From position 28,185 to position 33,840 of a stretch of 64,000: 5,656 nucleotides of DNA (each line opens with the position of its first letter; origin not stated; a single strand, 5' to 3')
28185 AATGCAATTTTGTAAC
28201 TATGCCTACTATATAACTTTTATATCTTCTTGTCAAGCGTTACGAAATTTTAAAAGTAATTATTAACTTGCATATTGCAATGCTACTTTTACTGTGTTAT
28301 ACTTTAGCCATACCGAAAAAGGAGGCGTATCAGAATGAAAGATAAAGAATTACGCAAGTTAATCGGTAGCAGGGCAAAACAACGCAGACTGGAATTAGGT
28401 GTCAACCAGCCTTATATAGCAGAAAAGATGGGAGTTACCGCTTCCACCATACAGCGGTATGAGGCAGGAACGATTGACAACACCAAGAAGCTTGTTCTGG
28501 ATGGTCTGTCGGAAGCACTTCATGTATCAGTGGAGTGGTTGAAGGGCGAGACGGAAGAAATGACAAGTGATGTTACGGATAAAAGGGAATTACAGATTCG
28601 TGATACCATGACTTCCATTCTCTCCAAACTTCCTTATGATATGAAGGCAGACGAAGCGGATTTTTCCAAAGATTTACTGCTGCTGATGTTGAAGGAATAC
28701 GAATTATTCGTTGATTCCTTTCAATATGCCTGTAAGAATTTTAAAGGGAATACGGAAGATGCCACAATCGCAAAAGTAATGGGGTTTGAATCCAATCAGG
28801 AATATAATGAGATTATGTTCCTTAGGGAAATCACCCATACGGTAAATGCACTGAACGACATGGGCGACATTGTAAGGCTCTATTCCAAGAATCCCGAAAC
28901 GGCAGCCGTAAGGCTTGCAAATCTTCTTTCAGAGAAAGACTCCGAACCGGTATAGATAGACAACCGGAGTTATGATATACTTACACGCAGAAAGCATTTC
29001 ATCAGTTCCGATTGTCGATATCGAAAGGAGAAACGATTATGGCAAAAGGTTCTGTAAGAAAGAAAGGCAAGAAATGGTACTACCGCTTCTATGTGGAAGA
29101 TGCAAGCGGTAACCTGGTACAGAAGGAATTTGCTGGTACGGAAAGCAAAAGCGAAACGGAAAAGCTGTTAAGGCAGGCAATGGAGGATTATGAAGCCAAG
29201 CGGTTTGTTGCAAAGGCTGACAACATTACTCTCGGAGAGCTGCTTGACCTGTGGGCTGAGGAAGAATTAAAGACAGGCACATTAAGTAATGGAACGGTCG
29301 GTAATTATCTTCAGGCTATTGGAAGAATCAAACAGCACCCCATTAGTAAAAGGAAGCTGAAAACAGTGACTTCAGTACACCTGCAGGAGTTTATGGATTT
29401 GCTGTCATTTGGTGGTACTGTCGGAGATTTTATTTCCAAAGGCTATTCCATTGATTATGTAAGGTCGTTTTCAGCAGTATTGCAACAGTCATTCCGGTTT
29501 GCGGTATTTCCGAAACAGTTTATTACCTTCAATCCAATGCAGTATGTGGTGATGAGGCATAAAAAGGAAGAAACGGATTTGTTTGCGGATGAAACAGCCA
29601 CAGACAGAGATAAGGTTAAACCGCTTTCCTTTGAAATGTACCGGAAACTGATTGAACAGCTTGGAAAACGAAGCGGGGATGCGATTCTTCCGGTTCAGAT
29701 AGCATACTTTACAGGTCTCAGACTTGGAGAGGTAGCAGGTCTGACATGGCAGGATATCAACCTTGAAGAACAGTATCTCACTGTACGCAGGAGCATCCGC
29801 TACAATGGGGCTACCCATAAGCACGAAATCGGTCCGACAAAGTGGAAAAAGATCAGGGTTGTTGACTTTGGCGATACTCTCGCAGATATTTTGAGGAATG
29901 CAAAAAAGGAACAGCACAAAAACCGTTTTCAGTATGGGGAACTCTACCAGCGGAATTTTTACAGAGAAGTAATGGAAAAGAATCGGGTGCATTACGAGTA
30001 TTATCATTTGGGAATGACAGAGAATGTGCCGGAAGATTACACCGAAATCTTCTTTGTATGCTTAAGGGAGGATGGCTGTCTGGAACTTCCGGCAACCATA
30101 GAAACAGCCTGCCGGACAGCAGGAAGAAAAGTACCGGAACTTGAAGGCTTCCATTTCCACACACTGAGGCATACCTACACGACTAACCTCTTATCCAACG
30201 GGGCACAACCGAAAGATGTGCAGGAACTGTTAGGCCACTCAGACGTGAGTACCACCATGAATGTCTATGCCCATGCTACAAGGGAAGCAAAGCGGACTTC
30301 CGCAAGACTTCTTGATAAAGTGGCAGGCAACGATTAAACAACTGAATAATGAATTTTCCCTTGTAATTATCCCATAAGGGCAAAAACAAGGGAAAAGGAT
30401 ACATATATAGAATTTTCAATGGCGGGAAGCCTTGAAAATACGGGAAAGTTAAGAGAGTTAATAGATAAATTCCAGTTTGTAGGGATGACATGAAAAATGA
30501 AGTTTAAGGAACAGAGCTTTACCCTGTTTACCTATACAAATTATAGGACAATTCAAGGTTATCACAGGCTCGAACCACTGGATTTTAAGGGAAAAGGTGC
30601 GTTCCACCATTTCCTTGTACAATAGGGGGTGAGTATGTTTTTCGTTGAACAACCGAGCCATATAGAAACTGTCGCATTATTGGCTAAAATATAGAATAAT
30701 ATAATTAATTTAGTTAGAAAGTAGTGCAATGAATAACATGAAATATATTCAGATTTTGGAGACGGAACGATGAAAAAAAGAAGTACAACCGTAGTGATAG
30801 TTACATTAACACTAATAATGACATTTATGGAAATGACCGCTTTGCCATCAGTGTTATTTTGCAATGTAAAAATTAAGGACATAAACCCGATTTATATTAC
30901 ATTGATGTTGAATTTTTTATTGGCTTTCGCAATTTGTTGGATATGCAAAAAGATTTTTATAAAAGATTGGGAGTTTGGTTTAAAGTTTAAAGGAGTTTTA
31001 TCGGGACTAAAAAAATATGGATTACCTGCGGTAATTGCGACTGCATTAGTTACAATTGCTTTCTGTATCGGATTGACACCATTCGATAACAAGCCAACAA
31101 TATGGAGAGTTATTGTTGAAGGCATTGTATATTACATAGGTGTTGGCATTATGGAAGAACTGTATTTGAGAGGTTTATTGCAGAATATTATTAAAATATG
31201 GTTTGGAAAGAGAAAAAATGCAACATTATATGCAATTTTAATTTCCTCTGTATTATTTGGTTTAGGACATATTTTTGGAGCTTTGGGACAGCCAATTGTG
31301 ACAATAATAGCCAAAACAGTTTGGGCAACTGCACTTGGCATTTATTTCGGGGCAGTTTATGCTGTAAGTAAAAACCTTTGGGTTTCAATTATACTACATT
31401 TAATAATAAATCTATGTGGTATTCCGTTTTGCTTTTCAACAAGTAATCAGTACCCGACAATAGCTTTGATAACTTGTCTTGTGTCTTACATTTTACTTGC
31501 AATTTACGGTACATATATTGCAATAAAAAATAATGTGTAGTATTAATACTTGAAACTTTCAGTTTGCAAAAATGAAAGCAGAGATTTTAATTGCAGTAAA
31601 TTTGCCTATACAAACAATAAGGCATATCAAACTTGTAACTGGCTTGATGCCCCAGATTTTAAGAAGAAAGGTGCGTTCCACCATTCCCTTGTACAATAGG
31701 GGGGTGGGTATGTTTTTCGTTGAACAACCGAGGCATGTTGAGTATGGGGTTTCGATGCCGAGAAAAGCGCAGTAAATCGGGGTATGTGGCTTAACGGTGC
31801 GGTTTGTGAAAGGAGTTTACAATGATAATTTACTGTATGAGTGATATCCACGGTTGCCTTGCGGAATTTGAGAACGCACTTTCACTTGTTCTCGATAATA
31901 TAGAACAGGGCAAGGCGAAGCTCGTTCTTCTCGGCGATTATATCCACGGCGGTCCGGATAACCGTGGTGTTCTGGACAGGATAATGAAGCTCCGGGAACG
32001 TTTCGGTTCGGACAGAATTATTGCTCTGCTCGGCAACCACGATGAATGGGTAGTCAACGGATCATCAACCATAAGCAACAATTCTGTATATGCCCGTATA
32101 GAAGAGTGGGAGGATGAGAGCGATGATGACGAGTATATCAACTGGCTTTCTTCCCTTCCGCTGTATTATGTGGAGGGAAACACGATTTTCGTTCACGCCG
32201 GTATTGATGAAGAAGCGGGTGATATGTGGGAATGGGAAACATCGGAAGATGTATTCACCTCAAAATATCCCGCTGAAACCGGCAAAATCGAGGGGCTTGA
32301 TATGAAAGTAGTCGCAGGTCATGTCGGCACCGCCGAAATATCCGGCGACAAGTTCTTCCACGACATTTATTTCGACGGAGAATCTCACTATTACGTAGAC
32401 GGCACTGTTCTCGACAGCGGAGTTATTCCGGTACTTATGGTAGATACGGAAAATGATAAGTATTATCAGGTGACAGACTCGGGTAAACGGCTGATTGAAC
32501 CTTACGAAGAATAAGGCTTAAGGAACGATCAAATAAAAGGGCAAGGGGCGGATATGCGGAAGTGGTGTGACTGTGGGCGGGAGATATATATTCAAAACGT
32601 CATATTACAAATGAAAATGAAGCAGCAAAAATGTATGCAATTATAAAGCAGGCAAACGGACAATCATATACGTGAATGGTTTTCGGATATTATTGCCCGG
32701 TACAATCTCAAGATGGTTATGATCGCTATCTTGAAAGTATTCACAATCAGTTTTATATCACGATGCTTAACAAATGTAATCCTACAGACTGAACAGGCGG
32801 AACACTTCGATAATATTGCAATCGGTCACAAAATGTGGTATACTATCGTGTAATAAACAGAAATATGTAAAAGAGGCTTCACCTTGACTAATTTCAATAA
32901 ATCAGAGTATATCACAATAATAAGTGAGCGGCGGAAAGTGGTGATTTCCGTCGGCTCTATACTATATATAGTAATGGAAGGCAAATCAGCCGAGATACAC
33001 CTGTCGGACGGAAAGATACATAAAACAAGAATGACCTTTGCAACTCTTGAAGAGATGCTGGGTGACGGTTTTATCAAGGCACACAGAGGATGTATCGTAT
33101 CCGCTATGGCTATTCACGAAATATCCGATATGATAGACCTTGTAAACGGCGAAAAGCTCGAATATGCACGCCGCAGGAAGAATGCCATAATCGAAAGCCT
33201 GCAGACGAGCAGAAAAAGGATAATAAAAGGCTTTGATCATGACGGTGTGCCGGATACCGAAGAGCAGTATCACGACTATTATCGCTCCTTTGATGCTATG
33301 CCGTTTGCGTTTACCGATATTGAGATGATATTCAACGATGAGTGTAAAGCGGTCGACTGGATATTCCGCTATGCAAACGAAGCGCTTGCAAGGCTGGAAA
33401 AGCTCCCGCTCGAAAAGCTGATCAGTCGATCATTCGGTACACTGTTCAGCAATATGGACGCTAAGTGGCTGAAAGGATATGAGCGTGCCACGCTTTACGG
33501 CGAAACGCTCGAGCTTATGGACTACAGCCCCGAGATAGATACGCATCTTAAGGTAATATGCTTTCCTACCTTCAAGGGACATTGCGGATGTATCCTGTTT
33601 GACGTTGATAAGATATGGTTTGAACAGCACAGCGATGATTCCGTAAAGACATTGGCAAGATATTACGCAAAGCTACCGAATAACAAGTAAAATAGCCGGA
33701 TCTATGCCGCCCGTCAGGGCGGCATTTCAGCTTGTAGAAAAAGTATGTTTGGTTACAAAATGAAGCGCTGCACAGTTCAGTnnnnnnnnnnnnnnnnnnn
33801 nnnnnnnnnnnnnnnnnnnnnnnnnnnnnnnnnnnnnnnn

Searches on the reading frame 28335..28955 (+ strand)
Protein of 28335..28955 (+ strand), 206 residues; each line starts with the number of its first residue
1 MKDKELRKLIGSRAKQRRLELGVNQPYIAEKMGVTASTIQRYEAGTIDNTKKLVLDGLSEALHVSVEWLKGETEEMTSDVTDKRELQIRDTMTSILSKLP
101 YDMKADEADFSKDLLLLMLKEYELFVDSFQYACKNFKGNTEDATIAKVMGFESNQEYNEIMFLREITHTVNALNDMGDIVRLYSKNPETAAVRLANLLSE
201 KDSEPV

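Call 8: search_protein_families(library=pfam, proteins=[window:28335-28955:+], max_evalue=0.01)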
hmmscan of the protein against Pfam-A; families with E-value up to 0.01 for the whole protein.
window:28335-28955:+ (206 aa): 2 families
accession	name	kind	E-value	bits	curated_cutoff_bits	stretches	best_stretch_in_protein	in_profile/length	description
PF01381.28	HTH_3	-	1.2e-09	38.5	23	1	15-69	2-55/55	Helix-turn-helix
PF13560.12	HTH_31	-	1.9e-05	25.3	27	1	10-66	2-58/64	Helix-turn-helix domain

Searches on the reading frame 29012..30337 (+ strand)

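Call 8: search_protein_families(library=pfam, proteins=[window:29012-30337:+], max_evalue=0.01)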
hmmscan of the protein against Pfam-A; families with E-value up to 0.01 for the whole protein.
window:29012-30337:+ (441 aa): 2 families
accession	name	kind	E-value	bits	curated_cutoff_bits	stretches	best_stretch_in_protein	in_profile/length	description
PF00589.27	Phage_integrase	-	3.4e-25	89.2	27.1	1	228-424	28-170/172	Phage integrase family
PF14659.12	Phage_int_SAM_3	-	0.0054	17.4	22.6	0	73-129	1-55/58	Phage integrase, N-terminal SAM-like domain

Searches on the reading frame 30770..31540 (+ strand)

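Call 8: search_protein_families(library=pfam, proteins=[window:30770-31540:+], max_evalue=0.01)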
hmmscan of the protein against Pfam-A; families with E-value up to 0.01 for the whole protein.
window:30770-31540:+ (256 aa): 1 family
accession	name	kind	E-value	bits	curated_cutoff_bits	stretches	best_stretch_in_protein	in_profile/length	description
PF02517.21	Rce1-like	-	2.7e-18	66.5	22.4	1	114-215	4-92/93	Type II CAAX prenyl endopeptidase Rce1-like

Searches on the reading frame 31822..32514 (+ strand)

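Call 8: search_protein_families(library=pfam, proteins=[window:31822-32514:+], max_evalue=0.01)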
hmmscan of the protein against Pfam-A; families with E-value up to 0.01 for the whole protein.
window:31822-32514:+ (230 aa): 2 families
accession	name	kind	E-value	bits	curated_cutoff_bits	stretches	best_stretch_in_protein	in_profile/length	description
PF00149.33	Metallophos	-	2.8e-15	57.7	21.5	1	3-171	3-159/191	Calcineurin-like phosphoesterase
PF12850.12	Metallophos_2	-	0.001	19.6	27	1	1-98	1-69/154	Calcineurin-like phosphoesterase superfamily domain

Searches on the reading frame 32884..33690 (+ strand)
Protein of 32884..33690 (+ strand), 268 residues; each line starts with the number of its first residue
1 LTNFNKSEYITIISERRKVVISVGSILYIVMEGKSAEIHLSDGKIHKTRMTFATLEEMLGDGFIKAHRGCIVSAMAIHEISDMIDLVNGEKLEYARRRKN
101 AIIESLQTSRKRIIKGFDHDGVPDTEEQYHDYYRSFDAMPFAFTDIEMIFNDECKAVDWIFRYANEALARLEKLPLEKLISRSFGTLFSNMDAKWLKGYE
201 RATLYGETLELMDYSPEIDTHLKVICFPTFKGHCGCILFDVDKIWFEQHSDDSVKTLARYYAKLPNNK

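Call 8: search_protein_families(library=pfam, proteins=[window:32884-33690:+], max_evalue=0.01)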
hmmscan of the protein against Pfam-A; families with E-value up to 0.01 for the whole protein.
window:32884-33690:+ (268 aa): 1 family
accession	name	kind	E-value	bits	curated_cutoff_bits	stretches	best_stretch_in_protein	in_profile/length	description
PF04397.21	LytTR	-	3.5e-11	43.6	22.6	1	18-104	3-95/98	LytTr DNA-binding domain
